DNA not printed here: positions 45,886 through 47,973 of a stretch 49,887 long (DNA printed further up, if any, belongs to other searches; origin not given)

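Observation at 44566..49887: Ech-type group 4 [NiFe]-hydrogenase whose NuoC-like subunit is fused to a GltD/NfnB-like NAD(P)H oxidoreductase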

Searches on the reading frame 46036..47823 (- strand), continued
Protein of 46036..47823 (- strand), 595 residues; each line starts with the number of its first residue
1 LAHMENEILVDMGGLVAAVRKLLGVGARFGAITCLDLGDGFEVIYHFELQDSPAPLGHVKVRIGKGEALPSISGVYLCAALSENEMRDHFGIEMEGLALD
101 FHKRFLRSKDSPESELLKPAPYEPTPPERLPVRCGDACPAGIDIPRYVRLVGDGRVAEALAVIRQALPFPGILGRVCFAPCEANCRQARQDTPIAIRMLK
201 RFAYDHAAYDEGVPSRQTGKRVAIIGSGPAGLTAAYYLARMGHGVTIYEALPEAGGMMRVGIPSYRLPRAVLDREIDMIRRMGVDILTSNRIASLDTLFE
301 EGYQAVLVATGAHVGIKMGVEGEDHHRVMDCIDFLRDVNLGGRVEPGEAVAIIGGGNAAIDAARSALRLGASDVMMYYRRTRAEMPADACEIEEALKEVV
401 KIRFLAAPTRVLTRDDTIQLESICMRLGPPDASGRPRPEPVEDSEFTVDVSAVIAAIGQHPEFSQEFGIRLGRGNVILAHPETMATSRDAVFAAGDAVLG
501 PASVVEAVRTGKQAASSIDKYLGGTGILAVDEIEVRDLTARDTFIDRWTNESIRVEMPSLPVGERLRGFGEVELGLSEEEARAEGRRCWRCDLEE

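Call 61: search_protein_families(library=pfam, proteins=[L006:2635-4545:+, L006:4558-5619:+, L006:5632-7260:+, L006:7257-9446:+, L006:9462-10301:+, L006:10317-11732:+, L003:5159-5842:+, L003:5832-6293:+, L003:6309-9392:+, L003:9408-12143:+], max_evalue=0.0001)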
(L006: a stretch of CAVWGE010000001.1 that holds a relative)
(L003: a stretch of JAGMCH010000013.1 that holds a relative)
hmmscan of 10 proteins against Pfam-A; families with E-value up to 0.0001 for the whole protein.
L006:2635-4545:+ (636 aa): 10 families
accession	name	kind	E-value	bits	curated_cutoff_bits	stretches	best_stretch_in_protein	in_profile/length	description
PF01512.22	Complex1_51K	-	9.1e-45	152.7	31.2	1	178-347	1-147/150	Nuo51 FMN-binding domain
PF10589.14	NADH_4Fe-4S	-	1.9e-34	117.8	23.5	1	460-544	1-85/85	NADH-ubiquinone oxidoreductase-F iron-sulfur binding region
PF00037.32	Fer4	-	8.6e-12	44.8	21.1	2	562-584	2-24/24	4Fe-4S binding domain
PF13237.11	Fer4_10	-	4.2e-10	39.8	25.5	1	562-609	3-53/53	4Fe-4S dicluster domain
PF12797.12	Fer4_2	-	1.8e-09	37.4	24.5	1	591-609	3-21/22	4Fe-4S binding domain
PF12837.12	Fer4_6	-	3e-09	36.8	25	2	563-583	4-24/24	4Fe-4S binding domain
PF12838.12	Fer4_7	-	1.6e-08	35.3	27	1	567-609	1-49/52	4Fe-4S dicluster domain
PF14697.11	Fer4_21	-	3.3e-08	34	35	1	563-609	3-52/59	4Fe-4S dicluster domain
PF13187.11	Fer4_9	-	3.9e-08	33.6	27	1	567-610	1-49/52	4Fe-4S dicluster domain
PF10531.15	SLBB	-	2e-06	27.9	27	1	374-421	3-53/55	SLBB domain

L006:4558-5619:+ (353 aa): 11 families
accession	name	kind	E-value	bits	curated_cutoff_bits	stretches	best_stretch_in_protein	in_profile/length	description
PF13510.11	Fer2_4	-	9.1e-23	80.6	22.8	1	8-84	2-81/82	2Fe-2S iron-sulfur cluster binding domain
PF10588.14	NADH-G_4Fe-4S_3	-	5e-16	58.4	27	1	91-129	1-39/40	NADH-ubiquinone oxidoreductase-G iron-sulfur binding region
PF00384.28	Molybdopterin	-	4.9e-15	55.8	24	1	282-353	1-81/353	Molybdopterin oxidoreductase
PF04879.21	Molybdop_Fe4S4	-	1.1e-14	54.5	22.7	1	225-274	2-51/55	Molybdopterin oxidoreductase Fe4S4 domain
PF22117.2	Fer4_Nqo3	-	7.4e-13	48.9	27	1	145-212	2-66/67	NADH-quinone oxidoreductase subunit 3, ferredoxin-like domain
PF12838.12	Fer4_7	-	3.3e-09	37.5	27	1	154-211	2-52/52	4Fe-4S dicluster domain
PF00037.32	Fer4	-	1.3e-08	34.8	21.1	1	197-212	8-23/24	4Fe-4S binding domain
PF13237.11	Fer4_10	-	5e-07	30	25.5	1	149-208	4-53/53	4Fe-4S dicluster domain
PF14697.11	Fer4_21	-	1.1e-05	25.9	35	1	152-210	6-55/59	4Fe-4S dicluster domain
PF13187.11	Fer4_9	-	3.1e-05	24.4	27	1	154-211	2-51/52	4Fe-4S dicluster domain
PF13183.11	Fer4_8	-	6.5e-05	23.8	27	1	152-210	3-67/68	4Fe-4S dicluster domain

L006:5632-7260:+ (542 aa): 2 families
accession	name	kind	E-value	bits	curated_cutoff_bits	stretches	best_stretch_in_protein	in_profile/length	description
PF00384.28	Molybdopterin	-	3.2e-60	204.5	24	1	11-342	96-352/353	Molybdopterin oxidoreductase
PF01568.27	Molydop_binding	-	1.1e-34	119.2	26.8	1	426-532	1-110/110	Molydopterin dinucleotide binding domain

L006:7257-9446:+ (729 aa): 20 families
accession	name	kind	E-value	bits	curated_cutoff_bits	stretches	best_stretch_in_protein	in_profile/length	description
PF07992.20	Pyr_redox_2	-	1.2e-31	110.7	26.1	1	341-631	2-291/291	Pyridine nucleotide-disulphide oxidoreductase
PF14691.11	Fer4_20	-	4.8e-19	68.7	25.8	1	250-324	31-108/113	Dihydroprymidine dehydrogenase domain II, 4Fe-4S cluster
PF13510.11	Fer2_4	-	8.8e-19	67.8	22.8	1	3-78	3-81/82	2Fe-2S iron-sulfur cluster binding domain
PF00070.33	Pyr_redox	-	3.6e-13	50.3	22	1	341-416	1-67/82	Pyridine nucleotide-disulphide oxidoreductase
PF10588.14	NADH-G_4Fe-4S_3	-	8.2e-11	41.7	27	2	124-147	15-38/40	NADH-ubiquinone oxidoreductase-G iron-sulfur binding region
PF13450.12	NAD_binding_8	-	9.9e-10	39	21.9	1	344-377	1-34/68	NAD(P)-binding Rossmann-like domain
PF01266.30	DAO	-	3.2e-09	37.2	27.9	1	341-373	1-33/353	FAD dependent oxidoreductase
PF13738.12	Pyr_redox_3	-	1.6e-07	31.3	30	0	467-537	164-244/305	Pyridine nucleotide-disulphide oxidoreductase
PF03486.20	HI0933_like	-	1.4e-06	28.4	50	0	341-376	2-37/244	HI0933-like protein Rossmann domain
PF12838.12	Fer4_7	-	1.6e-06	28.9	27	1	173-230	2-52/52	4Fe-4S dicluster domain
PF01946.23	Thi4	-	5.1e-06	26.3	26.2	1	341-380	19-59/235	Thi4 family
PF12831.13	FAD_oxidored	-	6e-06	26.2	27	1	342-379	2-39/416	FAD dependent oxidoreductase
PF01593.30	Amino_oxidase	-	7e-06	26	19.8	1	350-376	2-28/443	Flavin containing amine oxidoreductase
PF22117.2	Fer4_Nqo3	-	8.4e-06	26.3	27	1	164-231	2-66/67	NADH-quinone oxidoreductase subunit 3, ferredoxin-like domain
PF01262.27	AlaDh_PNT_C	-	1.1e-05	25.5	23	0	340-372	29-61/214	Alanine dehydrogenase/PNT, C-terminal domain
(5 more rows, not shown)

L006:9462-10301:+ (279 aa): 2 families
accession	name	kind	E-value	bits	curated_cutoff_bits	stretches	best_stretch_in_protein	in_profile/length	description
PF10418.14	DHODB_Fe-S_bind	-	3.1e-14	52.8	23.9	1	212-249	1-41/41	Iron-sulfur cluster binding domain of dihydroorotate dehydrogenase B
PF00175.26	NAD_binding_1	-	1.1e-07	33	22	1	104-196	2-107/109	Oxidoreductase NAD-binding domain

L006:10317-11732:+ (471 aa): 11 families
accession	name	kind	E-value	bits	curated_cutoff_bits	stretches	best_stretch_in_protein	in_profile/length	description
PF14691.11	Fer4_20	-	1.6e-43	147.5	25.8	1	26-135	1-111/113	Dihydroprymidine dehydrogenase domain II, 4Fe-4S cluster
PF07992.20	Pyr_redox_2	-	9.4e-37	127.4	26.1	1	151-458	2-291/291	Pyridine nucleotide-disulphide oxidoreductase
PF00070.33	Pyr_redox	-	7.3e-15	55.7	22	1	291-365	1-78/82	Pyridine nucleotide-disulphide oxidoreductase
PF13738.12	Pyr_redox_3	-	1.7e-09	37.8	30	1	289-329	164-203/305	Pyridine nucleotide-disulphide oxidoreductase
PF01262.27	AlaDh_PNT_C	-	5.2e-08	33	23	0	290-323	29-61/214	Alanine dehydrogenase/PNT, C-terminal domain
PF13450.12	NAD_binding_8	-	6.4e-08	33.2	21.9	1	154-187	1-34/68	NAD(P)-binding Rossmann-like domain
PF12831.13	FAD_oxidored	-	6e-06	26.2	27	0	153-189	3-39/416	FAD dependent oxidoreductase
PF13241.12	NAD_binding_7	-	1.4e-05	26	22.1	0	289-323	7-40/104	Putative NAD(P)-binding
PF01266.30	DAO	-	3.2e-05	24.1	27.9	1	152-184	2-35/353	FAD dependent oxidoreductase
PF03486.20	HI0933_like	-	4e-05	23.6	50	0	151-184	2-35/244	HI0933-like protein Rossmann domain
PF00890.30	FAD_binding_2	-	6.7e-05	22.7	20.4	1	153-186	3-36/414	FAD binding domain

L003:5159-5842:+ (227 aa): 1 family
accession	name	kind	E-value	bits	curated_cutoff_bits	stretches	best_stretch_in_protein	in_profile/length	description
PF12654.12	DUF3786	-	1.4e-52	178.3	27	1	50-209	14-173/176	Domain of unknown function (DUF3786)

L003:5832-6293:+ (153 aa): 1 family
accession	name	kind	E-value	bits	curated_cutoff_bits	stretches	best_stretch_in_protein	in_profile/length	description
PF01257.25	2Fe-2S_thioredx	-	6.6e-52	175.7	24.8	1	10-152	2-144/145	Thioredoxin-like [2Fe-2S] ferredoxin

L003:6309-9392:+ (1027 aa): 16 families
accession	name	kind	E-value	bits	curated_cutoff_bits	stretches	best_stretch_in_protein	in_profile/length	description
PF01512.22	Complex1_51K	-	5.2e-46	156.7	31.2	1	180-351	1-149/150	Nuo51 FMN-binding domain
PF10589.14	NADH_4Fe-4S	-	2e-34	117.7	23.5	1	462-546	1-85/85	NADH-ubiquinone oxidoreductase-F iron-sulfur binding region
PF07992.20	Pyr_redox_2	-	1.2e-33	117.2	26.1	1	655-945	2-291/291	Pyridine nucleotide-disulphide oxidoreductase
PF14691.11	Fer4_20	-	6.4e-22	77.9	25.8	1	551-637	18-107/113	Dihydroprymidine dehydrogenase domain II, 4Fe-4S cluster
PF00070.33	Pyr_redox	-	6.2e-12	46.3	22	1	655-689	1-35/82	Pyridine nucleotide-disulphide oxidoreductase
PF13450.12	NAD_binding_8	-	8.2e-11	42.5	21.9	1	658-693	1-36/68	NAD(P)-binding Rossmann-like domain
PF01266.30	DAO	-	1.9e-10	41.3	27.9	1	655-690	1-37/353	FAD dependent oxidoreductase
PF13738.12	Pyr_redox_3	-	1e-08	35.2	30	0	740-841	128-221/305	Pyridine nucleotide-disulphide oxidoreductase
PF01262.27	AlaDh_PNT_C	-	1.5e-06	28.3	23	0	645-684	20-59/214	Alanine dehydrogenase/PNT, C-terminal domain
PF00890.30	FAD_binding_2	-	6.1e-06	26.1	20.4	1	656-689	2-35/414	FAD binding domain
PF01946.23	Thi4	-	9.6e-06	25.4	26.2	1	655-695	19-60/235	Thi4 family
PF01593.30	Amino_oxidase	-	1.1e-05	25.4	19.8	1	664-692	2-30/443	Flavin containing amine oxidoreductase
PF10531.15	SLBB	-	1.2e-05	25.5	27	1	376-423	3-53/55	SLBB domain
PF12831.13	FAD_oxidored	-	1.4e-05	25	27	1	656-692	2-38/416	FAD dependent oxidoreductase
PF01134.28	GIDA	-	6.9e-05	22.5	22.1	0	656-682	2-28/391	Glucose inhibited division protein A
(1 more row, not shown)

L003:9408-12143:+ (911 aa): 11 families
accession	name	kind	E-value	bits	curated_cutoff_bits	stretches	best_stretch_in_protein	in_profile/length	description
PF00384.28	Molybdopterin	-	5.1e-85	286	24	1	297-715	1-352/353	Molybdopterin oxidoreductase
PF01568.27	Molydop_binding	-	2.2e-35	121.4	26.8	1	799-905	1-110/110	Molydopterin dinucleotide binding domain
PF13510.11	Fer2_4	-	1.9e-21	76.3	22.8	1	3-78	3-81/82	2Fe-2S iron-sulfur cluster binding domain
PF04879.21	Molybdop_Fe4S4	-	1.1e-17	64.2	22.7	1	241-294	2-55/55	Molybdopterin oxidoreductase Fe4S4 domain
PF10588.14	NADH-G_4Fe-4S_3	-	5.4e-12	45.5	27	2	124-148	15-39/40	NADH-ubiquinone oxidoreductase-G iron-sulfur binding region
PF12838.12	Fer4_7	-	3.6e-08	34.2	27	1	172-230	1-52/52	4Fe-4S dicluster domain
PF22117.2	Fer4_Nqo3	-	1.4e-06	28.9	27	1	165-231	3-66/67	NADH-quinone oxidoreductase subunit 3, ferredoxin-like domain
PF00037.32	Fer4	-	2.1e-05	24.5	21.1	0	214-231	6-23/24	4Fe-4S binding domain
PF12837.12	Fer4_6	-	2.4e-05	24.5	25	0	166-184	2-20/24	4Fe-4S binding domain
PF14697.11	Fer4_21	-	3e-05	24.5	35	1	171-229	6-54/59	4Fe-4S dicluster domain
PF13237.11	Fer4_10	-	6.7e-05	23.2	25.5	0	213-254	6-48/53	4Fe-4S dicluster domain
